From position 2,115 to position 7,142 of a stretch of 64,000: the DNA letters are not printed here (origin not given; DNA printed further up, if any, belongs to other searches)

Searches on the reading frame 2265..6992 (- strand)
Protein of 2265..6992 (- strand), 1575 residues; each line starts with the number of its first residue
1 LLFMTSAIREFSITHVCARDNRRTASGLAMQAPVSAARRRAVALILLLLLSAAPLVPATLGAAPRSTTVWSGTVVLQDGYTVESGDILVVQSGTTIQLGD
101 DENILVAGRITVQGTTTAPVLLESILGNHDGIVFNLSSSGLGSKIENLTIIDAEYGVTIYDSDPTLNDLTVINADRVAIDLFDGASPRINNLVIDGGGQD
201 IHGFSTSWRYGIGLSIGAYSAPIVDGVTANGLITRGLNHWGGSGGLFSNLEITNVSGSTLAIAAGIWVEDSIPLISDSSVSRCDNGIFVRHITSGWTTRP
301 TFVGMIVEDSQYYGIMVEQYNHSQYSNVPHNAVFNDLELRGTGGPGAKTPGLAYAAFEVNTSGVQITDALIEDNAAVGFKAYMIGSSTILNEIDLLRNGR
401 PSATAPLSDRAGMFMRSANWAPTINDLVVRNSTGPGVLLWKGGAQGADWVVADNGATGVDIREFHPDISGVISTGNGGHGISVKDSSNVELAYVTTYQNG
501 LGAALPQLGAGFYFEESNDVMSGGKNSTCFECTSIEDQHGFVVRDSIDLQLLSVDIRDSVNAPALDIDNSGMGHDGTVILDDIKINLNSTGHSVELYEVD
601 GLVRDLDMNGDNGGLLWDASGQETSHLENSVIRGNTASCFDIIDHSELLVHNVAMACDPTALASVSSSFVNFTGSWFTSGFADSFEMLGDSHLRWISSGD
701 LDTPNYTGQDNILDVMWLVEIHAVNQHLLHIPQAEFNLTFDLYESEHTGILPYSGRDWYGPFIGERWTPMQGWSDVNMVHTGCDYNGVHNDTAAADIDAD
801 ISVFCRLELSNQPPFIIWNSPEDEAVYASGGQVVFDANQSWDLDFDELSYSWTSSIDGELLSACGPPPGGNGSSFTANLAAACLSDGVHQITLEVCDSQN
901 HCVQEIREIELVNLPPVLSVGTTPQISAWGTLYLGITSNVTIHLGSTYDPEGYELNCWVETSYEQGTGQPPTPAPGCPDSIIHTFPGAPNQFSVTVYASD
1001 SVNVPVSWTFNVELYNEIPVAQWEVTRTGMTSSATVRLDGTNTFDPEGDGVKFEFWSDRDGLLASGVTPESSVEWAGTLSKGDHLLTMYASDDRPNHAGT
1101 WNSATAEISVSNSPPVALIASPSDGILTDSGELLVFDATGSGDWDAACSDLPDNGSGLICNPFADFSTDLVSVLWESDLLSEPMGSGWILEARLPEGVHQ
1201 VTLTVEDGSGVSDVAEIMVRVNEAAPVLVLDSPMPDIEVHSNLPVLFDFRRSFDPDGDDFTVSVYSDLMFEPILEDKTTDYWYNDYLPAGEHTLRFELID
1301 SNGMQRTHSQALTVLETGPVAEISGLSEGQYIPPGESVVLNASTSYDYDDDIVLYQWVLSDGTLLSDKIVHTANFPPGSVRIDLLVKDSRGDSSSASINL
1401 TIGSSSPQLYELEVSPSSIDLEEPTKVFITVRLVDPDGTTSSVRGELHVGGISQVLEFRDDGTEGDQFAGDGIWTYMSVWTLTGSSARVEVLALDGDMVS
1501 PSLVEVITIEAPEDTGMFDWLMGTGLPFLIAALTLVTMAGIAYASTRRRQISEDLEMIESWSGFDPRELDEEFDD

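Call 60: search_protein_families(library=pfam, proteins=[window:2265-6992:-], max_evalue=0.0001)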
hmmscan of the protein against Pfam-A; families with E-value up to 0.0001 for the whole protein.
window:2265-6992:- (1575 aa): 6 families
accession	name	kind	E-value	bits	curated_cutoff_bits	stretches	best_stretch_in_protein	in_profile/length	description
PF18911.6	PKD_4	-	2.7e-15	56.6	27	1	1328-1401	10-84/85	PKD domain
PF13229.12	Beta_helix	-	3.3e-15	56.5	25.9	1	131-322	2-149/158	Right handed beta helix region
PF00801.26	PKD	-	3.9e-13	49.6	23.5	1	1329-1395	8-74/80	PKD domain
PF21027.3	Sde0182_C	-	1.5e-08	35.5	27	0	832-854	1-23/83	Cellulose-binding protein Sde0182, C-terminal domain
PF22352.2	K319L-like_PKD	-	2.2e-07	31.2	27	0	1333-1402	9-84/84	K319L-like, PKD domain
PF17963.7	Big_9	-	1e-06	30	23.6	0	1334-1401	15-89/89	Bacterial Ig domain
